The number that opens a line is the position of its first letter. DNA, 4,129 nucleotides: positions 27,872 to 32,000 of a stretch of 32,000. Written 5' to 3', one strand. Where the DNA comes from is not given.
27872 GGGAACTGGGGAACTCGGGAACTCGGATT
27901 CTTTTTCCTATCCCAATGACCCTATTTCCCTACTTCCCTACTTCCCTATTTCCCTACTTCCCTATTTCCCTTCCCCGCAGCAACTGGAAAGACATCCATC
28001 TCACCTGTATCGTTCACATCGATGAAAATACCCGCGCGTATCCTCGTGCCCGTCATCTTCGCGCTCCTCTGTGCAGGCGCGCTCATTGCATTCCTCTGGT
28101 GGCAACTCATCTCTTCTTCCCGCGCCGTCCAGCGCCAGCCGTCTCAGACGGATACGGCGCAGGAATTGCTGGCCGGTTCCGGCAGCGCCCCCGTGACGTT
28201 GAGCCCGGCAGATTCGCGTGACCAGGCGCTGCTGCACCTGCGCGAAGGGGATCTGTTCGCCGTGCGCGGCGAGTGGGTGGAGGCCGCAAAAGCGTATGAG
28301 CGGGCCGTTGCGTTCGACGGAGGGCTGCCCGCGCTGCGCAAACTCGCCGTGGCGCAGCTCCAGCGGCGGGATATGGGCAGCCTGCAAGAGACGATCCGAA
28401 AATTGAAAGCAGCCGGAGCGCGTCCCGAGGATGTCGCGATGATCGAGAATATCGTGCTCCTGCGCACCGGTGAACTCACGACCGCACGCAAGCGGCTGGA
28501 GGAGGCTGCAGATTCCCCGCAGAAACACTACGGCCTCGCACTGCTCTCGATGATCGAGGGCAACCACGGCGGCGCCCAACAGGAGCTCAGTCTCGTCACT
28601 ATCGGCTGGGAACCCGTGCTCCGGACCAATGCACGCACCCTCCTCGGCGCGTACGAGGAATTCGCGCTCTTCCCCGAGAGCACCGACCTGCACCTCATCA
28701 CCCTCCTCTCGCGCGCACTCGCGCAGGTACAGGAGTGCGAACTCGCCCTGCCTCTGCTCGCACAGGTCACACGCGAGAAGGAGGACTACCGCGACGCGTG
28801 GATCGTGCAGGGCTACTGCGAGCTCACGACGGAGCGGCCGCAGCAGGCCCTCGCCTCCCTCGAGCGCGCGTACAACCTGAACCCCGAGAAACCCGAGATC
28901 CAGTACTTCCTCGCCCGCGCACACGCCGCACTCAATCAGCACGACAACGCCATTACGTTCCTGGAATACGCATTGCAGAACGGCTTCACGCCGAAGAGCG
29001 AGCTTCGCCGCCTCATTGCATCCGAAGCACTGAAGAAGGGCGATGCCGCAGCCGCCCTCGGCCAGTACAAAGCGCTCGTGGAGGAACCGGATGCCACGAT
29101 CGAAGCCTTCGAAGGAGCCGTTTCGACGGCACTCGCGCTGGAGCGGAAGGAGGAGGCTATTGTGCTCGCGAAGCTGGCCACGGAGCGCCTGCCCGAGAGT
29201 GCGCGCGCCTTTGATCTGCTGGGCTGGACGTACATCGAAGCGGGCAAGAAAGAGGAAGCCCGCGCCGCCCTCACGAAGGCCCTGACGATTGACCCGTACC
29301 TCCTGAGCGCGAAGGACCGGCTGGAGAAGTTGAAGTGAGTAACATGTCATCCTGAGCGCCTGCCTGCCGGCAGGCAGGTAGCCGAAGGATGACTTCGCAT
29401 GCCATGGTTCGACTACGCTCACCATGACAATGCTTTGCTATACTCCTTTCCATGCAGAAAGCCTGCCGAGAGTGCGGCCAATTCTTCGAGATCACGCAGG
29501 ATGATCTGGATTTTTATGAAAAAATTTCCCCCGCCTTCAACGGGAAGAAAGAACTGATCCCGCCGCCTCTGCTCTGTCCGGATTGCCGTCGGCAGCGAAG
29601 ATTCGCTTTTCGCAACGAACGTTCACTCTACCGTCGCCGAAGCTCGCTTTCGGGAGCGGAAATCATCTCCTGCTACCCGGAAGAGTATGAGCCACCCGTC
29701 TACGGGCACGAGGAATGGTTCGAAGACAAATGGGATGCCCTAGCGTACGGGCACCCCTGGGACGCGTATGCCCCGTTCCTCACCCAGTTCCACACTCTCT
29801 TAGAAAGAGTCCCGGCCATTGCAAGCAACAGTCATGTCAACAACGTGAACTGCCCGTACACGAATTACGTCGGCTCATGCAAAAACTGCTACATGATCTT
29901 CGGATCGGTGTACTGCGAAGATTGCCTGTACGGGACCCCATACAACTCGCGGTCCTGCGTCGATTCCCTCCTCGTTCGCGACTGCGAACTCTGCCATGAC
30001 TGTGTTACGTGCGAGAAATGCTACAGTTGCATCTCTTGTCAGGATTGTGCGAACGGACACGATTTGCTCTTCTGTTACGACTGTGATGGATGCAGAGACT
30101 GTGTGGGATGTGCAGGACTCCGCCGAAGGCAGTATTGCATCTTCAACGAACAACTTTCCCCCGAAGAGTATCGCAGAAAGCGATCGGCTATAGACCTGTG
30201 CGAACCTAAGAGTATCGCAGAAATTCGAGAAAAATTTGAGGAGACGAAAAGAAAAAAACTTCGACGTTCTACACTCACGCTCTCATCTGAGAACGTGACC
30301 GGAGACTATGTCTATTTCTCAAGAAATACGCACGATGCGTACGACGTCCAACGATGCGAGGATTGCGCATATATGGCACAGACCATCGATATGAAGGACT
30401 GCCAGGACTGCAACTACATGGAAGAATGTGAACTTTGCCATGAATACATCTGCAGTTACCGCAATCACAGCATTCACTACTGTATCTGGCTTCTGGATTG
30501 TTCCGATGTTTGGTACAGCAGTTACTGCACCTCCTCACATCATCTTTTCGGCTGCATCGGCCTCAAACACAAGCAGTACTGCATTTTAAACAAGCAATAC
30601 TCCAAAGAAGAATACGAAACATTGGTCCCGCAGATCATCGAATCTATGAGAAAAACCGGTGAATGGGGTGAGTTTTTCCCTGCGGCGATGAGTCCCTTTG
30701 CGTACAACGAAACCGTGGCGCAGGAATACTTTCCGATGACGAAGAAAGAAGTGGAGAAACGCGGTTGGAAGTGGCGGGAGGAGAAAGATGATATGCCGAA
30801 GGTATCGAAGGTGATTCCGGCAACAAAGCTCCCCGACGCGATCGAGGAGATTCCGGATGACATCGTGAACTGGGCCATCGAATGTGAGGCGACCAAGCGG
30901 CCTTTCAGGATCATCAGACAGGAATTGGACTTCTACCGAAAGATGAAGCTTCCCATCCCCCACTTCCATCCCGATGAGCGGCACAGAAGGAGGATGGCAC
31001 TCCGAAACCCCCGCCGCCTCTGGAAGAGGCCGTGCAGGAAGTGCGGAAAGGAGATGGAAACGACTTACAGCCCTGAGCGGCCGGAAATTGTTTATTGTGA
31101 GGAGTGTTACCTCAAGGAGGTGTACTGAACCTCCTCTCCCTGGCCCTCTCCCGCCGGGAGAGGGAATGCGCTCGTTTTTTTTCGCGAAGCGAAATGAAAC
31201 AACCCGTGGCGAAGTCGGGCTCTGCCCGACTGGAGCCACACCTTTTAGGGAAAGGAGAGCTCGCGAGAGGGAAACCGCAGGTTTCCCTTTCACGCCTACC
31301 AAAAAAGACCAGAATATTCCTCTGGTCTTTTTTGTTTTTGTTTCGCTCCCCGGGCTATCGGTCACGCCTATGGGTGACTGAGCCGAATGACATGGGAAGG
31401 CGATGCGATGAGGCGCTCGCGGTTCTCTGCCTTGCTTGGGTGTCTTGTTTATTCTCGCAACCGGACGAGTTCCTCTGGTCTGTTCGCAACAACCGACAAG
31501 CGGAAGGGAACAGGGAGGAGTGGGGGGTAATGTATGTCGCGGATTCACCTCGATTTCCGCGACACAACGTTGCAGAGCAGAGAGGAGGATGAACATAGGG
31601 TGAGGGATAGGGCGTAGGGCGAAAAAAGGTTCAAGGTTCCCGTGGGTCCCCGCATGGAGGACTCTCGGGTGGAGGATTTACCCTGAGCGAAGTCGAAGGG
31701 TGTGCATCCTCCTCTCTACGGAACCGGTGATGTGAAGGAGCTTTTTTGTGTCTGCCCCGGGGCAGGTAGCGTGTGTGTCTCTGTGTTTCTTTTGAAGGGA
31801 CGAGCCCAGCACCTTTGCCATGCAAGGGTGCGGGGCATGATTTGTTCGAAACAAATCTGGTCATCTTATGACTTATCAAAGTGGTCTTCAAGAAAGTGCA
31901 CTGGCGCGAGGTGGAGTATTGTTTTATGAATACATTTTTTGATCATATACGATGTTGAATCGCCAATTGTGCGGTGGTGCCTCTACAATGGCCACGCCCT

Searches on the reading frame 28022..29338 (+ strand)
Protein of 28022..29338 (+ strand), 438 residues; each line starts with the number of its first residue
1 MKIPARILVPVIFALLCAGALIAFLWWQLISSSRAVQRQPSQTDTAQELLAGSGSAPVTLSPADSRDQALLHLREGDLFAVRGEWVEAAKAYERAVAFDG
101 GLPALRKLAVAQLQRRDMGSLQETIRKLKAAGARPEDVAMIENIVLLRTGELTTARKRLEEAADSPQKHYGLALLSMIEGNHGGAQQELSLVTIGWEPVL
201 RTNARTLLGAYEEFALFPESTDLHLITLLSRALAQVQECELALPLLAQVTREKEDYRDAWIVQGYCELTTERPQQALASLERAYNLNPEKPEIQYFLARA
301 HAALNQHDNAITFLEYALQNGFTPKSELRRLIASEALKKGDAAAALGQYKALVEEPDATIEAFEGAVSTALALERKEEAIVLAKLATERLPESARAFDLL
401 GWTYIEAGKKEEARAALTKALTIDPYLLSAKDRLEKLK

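Call 32: search_protein_families(library=pfam, proteins=[window:28022-29338:+], max_evalue=0.001)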
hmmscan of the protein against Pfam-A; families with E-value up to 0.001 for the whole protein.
window:28022-29338:+ (438 aa): 15 families
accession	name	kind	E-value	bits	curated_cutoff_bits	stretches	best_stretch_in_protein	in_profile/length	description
PF13432.12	TPR_16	-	3.8e-17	62.8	32.7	2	271-320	11-60/65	Tetratricopeptide repeat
PF07719.23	TPR_2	-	1.1e-16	60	27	1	394-425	1-32/34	Tetratricopeptide repeat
PF14559.12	TPR_19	-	1.4e-12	48.2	25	1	271-318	5-52/68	Tetratricopeptide repeat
PF13181.12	TPR_8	-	1.4e-12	47.2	25.7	1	394-425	1-32/34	Tetratricopeptide repeat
PF00515.34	TPR_1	-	2.8e-11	43.2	27.8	0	400-425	7-32/34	Tetratricopeptide repeat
PF13428.12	TPR_14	-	8.6e-10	38.8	23.5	0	258-300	2-44/44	Tetratricopeptide repeat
PF23914.1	TPR_CcmH_CycH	-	4.3e-09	36.8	42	1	240-353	34-148/158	Cytochrome c-type biogenesis protein H TPR domain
PF13424.12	TPR_12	-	2e-08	34.8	30.1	1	371-424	21-75/77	Tetratricopeptide repeat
PF13414.12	TPR_11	-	4.4e-08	33.1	26.8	0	275-304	12-41/42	TPR repeat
PF12895.13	ANAPC3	-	1.9e-07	31.7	27.2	1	251-315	18-80/82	Anaphase-promoting complex, cyclosome, subunit 3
PF13174.12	TPR_6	-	6.1e-05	23.9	26.3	0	396-422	2-28/33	Tetratricopeptide repeat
PF14561.12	TPR_20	-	8.4e-05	23.3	25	0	274-321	5-52/90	Tetratricopeptide repeat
PF25058.1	ARM_TT21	-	0.00017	22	27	0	285-349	51-117/155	Tetratricopeptide repeat protein 21 ARM repeat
PF13176.12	TPR_7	-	0.00043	20.6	27.9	0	396-424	1-29/36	Tetratricopeptide repeat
PF25063.1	ARM_TT21_C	-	0.00065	20.1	35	0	228-312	100-185/209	Tetratricopeptide repeat protein 21 C-terminal ARM domain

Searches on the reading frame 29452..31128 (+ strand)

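Call 32: search_protein_families(library=pfam, proteins=[window:29452-31128:+], max_evalue=0.001)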
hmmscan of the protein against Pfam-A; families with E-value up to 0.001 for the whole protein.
window:29452-31128:+ (558 aa): 1 family
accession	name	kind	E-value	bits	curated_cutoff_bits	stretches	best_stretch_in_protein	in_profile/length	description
PF23477.1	zf_Tbcl_2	-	0.00017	21.7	27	1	525-555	5-35/37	Probable treble clef zinc finger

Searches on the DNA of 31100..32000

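Call 8: search_rna_families(source=window, start=31100, end=31450, threshold=evalue, max_evalue=10, show_alignments=3)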
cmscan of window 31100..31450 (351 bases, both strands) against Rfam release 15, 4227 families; matches with E-value up to 10: 5.
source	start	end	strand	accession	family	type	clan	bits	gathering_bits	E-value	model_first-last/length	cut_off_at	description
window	31277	31341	-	RF01742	lactis-plasmid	Gene; sRNA;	-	18.2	70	2.1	1-106/106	no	lactis-plasmid RNA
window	31305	31397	-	RF02236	asX2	Gene; sRNA;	-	13.3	70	4.3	1-87/87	no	Xanthomonas sRNA asX2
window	31304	31354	-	RF00382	DnaX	Cis-reg; frameshift_element;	-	12.8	35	2.3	1-65/65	no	DnaX ribosomal frameshifting element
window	31203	31270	+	RF01276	sR53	Gene; snRNA; snoRNA; CD-box;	-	10.6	49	4.7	1-60/60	no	Small nucleolar RNA sR53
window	31303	31331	-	RF00373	RNaseP_arch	Gene; ribozyme;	CL00002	8.6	84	2.3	1-288/288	no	Archaeal RNase P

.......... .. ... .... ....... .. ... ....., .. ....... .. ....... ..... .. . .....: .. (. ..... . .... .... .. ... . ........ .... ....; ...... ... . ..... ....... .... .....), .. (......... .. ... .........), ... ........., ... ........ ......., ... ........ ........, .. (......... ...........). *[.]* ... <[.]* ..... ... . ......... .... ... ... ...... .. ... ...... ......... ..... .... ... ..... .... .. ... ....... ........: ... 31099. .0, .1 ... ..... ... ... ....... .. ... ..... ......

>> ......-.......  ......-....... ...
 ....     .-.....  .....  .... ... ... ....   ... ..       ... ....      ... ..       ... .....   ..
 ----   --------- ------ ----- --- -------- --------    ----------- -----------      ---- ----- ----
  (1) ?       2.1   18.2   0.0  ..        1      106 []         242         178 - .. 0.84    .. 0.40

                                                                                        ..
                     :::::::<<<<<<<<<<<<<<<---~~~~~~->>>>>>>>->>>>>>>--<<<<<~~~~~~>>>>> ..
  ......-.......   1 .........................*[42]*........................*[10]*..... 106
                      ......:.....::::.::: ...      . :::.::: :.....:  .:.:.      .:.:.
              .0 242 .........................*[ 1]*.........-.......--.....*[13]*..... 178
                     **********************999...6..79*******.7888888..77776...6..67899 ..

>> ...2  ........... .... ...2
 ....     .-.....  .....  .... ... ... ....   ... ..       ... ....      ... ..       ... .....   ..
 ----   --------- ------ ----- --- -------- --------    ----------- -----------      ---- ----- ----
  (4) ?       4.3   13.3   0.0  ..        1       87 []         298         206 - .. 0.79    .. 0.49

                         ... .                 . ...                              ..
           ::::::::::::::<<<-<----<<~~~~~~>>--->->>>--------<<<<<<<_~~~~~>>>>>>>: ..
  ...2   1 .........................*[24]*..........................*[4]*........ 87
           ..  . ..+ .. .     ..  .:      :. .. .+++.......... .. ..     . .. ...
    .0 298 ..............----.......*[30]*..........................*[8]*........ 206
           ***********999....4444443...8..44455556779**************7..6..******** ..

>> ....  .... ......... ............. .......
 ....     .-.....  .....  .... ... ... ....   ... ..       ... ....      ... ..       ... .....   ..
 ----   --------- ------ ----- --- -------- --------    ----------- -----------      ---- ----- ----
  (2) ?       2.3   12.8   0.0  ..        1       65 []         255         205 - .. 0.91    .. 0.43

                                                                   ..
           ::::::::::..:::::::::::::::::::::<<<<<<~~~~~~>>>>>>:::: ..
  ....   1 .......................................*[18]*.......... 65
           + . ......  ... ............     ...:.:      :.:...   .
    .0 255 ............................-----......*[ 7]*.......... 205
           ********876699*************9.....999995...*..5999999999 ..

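Call 36: search_rna_families(source=window, start=31290, end=32000, threshold=evalue, max_evalue=1)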
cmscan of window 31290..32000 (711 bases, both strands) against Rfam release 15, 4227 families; matches with E-value up to 1: 0.
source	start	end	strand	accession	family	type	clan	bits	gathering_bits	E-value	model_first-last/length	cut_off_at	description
